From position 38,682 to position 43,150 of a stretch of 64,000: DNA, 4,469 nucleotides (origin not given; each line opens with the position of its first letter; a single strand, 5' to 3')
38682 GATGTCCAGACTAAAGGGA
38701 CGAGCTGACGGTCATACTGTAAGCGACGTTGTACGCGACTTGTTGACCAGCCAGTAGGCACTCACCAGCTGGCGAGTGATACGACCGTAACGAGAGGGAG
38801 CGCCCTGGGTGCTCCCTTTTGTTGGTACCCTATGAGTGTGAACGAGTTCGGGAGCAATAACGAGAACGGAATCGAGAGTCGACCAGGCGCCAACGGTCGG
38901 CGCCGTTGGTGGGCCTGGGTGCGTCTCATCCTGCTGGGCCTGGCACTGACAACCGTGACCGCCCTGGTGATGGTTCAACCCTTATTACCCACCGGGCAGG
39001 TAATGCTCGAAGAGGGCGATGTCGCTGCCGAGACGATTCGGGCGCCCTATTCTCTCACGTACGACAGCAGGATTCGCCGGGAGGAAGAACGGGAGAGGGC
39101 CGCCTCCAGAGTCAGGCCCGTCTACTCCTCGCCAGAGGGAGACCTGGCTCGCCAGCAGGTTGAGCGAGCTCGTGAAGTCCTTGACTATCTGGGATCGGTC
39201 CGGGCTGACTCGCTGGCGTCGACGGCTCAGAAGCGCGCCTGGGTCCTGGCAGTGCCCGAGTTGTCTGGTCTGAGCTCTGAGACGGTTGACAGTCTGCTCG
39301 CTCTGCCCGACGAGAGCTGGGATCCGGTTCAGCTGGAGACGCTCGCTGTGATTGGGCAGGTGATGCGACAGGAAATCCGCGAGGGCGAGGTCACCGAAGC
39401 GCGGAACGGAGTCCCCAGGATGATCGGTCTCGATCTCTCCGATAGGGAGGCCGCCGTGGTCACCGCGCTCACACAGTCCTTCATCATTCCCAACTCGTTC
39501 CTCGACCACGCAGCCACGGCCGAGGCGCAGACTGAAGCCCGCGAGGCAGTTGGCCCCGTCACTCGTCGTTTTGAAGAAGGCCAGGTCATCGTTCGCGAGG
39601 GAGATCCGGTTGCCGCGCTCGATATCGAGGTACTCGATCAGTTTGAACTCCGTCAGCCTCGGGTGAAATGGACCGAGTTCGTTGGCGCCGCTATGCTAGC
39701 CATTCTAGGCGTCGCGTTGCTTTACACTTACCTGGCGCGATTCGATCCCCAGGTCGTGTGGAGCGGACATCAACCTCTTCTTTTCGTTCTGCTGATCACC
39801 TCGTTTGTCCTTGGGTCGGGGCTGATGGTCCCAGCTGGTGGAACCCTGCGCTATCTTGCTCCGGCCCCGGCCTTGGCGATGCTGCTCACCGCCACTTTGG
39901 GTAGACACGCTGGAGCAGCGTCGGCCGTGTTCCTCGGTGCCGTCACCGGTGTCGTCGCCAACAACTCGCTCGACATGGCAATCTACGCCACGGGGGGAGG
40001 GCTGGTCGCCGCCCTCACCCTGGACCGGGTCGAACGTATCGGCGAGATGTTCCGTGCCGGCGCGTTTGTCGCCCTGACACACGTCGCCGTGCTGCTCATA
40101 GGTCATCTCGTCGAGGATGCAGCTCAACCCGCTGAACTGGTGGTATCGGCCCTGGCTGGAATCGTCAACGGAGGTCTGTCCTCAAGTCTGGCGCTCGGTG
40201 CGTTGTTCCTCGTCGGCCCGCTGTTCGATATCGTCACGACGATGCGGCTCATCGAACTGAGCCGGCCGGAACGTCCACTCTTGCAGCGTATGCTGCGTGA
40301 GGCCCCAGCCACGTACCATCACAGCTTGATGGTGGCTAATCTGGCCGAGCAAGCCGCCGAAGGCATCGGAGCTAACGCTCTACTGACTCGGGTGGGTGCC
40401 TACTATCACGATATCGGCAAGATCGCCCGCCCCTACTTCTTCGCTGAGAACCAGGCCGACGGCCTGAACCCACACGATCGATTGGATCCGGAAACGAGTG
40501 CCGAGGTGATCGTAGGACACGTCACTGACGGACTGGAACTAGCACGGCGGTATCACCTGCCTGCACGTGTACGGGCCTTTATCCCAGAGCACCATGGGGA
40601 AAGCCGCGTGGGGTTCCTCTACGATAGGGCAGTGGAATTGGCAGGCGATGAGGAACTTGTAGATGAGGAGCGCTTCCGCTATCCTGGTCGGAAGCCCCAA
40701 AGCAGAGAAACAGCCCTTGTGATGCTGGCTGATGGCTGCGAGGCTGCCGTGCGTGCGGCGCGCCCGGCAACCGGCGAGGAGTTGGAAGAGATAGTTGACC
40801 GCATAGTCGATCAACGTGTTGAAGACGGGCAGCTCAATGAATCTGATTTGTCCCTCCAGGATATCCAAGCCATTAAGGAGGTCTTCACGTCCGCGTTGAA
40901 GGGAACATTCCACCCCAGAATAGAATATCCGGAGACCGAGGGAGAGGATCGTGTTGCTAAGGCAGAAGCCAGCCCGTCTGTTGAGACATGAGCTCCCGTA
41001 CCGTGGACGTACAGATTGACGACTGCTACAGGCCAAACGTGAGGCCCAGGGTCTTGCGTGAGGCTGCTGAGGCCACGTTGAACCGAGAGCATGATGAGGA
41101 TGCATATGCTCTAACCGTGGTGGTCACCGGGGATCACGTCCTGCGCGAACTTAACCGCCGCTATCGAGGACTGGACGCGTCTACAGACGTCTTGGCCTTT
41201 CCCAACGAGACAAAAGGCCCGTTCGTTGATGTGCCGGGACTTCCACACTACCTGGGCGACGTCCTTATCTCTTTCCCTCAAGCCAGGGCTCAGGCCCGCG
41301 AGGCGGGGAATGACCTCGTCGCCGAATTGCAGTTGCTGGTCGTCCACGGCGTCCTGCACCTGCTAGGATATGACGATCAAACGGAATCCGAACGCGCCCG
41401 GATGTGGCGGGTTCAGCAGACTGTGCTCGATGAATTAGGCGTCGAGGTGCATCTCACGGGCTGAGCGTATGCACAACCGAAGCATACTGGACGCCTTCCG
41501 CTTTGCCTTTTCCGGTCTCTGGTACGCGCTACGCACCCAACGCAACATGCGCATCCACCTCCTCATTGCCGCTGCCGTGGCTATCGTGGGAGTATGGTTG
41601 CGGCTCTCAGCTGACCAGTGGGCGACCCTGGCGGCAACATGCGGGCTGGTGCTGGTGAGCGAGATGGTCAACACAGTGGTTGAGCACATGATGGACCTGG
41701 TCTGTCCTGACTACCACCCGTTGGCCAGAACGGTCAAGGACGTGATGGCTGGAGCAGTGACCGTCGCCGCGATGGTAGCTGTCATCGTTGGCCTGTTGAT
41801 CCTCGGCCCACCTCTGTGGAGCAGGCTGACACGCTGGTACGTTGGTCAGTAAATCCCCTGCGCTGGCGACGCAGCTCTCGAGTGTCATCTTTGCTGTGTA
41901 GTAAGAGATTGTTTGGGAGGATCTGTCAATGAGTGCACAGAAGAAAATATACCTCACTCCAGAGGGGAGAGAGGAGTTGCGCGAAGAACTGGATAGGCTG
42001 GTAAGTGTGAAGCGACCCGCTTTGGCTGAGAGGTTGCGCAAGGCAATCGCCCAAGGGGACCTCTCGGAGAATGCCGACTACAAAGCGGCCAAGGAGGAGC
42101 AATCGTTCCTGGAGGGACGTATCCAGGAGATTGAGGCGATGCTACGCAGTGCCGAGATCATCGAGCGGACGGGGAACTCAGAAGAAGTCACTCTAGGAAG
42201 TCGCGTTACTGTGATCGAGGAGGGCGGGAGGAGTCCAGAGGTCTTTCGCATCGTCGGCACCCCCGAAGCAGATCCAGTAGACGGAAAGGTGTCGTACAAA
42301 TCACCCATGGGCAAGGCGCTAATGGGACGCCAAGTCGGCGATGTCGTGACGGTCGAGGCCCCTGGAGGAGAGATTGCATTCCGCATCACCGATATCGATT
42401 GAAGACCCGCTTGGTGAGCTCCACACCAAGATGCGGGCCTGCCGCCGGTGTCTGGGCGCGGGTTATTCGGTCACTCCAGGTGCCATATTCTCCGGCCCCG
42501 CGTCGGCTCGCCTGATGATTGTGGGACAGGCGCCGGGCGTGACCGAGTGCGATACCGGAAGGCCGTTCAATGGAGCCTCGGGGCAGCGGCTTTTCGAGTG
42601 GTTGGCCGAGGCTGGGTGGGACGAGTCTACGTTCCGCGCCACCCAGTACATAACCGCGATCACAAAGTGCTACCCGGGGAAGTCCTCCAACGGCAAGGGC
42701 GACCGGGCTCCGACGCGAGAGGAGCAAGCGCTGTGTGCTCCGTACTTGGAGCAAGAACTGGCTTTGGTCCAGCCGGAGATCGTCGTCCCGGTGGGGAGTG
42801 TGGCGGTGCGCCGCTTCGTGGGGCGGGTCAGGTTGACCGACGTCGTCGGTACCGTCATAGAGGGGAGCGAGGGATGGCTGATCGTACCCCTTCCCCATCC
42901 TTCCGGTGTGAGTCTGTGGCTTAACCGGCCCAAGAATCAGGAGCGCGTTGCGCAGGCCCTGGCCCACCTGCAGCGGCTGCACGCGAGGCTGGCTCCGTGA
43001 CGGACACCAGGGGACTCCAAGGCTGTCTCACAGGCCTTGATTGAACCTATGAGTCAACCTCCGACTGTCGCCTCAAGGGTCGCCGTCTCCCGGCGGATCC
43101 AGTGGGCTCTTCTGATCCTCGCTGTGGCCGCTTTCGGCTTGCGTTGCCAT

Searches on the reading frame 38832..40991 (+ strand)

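Call 6: search_protein_families(library=pfam, proteins=[window:38832-40991:+], max_evalue=0.01)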
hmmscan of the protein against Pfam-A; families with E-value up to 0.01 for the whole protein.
window:38832-40991:+ (719 aa): 3 families
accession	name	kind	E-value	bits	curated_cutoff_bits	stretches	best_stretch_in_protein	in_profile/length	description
PF07697.16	7TMR-HDED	-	2.7e-42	145.7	27.6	1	61-273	2-222/224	7TM-HD extracellular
PF07698.17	7TM-7TMR_HD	-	9.4e-25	88.1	29.4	1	280-469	1-190/190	7TM receptor with intracellular HD hydrolase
PF01966.28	HD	-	9.4e-18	65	22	1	494-638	1-115/116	HD domain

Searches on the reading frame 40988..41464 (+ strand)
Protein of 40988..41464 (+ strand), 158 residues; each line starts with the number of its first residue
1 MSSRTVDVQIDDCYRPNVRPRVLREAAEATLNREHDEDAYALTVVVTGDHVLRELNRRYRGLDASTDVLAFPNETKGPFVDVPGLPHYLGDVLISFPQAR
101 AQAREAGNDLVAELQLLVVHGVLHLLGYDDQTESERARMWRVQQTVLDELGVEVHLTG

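Call 6: search_protein_families(library=pfam, proteins=[window:40988-41464:+], max_evalue=0.01)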
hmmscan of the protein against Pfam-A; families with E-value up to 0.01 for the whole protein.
window:40988-41464:+ (158 aa): 1 family
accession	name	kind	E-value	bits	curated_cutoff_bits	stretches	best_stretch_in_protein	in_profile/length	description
PF02130.23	YbeY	-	6e-32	110.7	25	1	22-150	10-129/129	Endoribonuclease YbeY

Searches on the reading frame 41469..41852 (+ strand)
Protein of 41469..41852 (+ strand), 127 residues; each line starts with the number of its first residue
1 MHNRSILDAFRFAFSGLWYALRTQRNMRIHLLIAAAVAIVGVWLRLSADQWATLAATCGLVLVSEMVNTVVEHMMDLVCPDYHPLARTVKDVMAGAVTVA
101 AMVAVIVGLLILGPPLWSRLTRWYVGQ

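Call 6: search_protein_families(library=pfam, proteins=[window:41469-41852:+], max_evalue=0.01)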
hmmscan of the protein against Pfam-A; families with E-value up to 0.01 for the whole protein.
window:41469-41852:+ (127 aa): 1 family
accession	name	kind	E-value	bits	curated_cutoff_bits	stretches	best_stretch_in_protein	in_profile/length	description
PF01219.24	DAGK_prokar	-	1.2e-34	118.7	22.3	1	11-112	1-102/102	Prokaryotic diacylglycerol kinase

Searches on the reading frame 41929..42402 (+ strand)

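Call 6: search_protein_families(library=pfam, proteins=[window:41929-42402:+], max_evalue=0.01)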
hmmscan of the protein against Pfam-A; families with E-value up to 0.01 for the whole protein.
window:41929-42402:+ (157 aa): 3 families
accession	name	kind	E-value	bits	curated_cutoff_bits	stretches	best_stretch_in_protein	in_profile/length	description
PF03449.20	GreA_GreB_N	-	3.5e-28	98.1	24.5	1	7-77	1-71/71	Transcription elongation factor, N-terminal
PF01272.25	GreA_GreB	-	1.4e-23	83.1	26.9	1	84-156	3-75/77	Transcription elongation factor, GreA/GreB, C-term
PF16859.10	TetR_C_11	-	0.002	18.9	32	1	15-53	42-81/113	Tetracyclin repressor-like, C-terminal domain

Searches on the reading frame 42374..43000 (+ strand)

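Call 6: search_protein_families(library=pfam, proteins=[window:42374-43000:+], max_evalue=0.01)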
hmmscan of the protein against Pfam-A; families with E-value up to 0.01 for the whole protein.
window:42374-43000:+ (208 aa): 1 family
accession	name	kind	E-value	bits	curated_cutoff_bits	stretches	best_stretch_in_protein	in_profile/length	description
PF03167.25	UDG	-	3.2e-32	112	24.3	1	41-199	4-140/141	Uracil DNA glycosylase superfamily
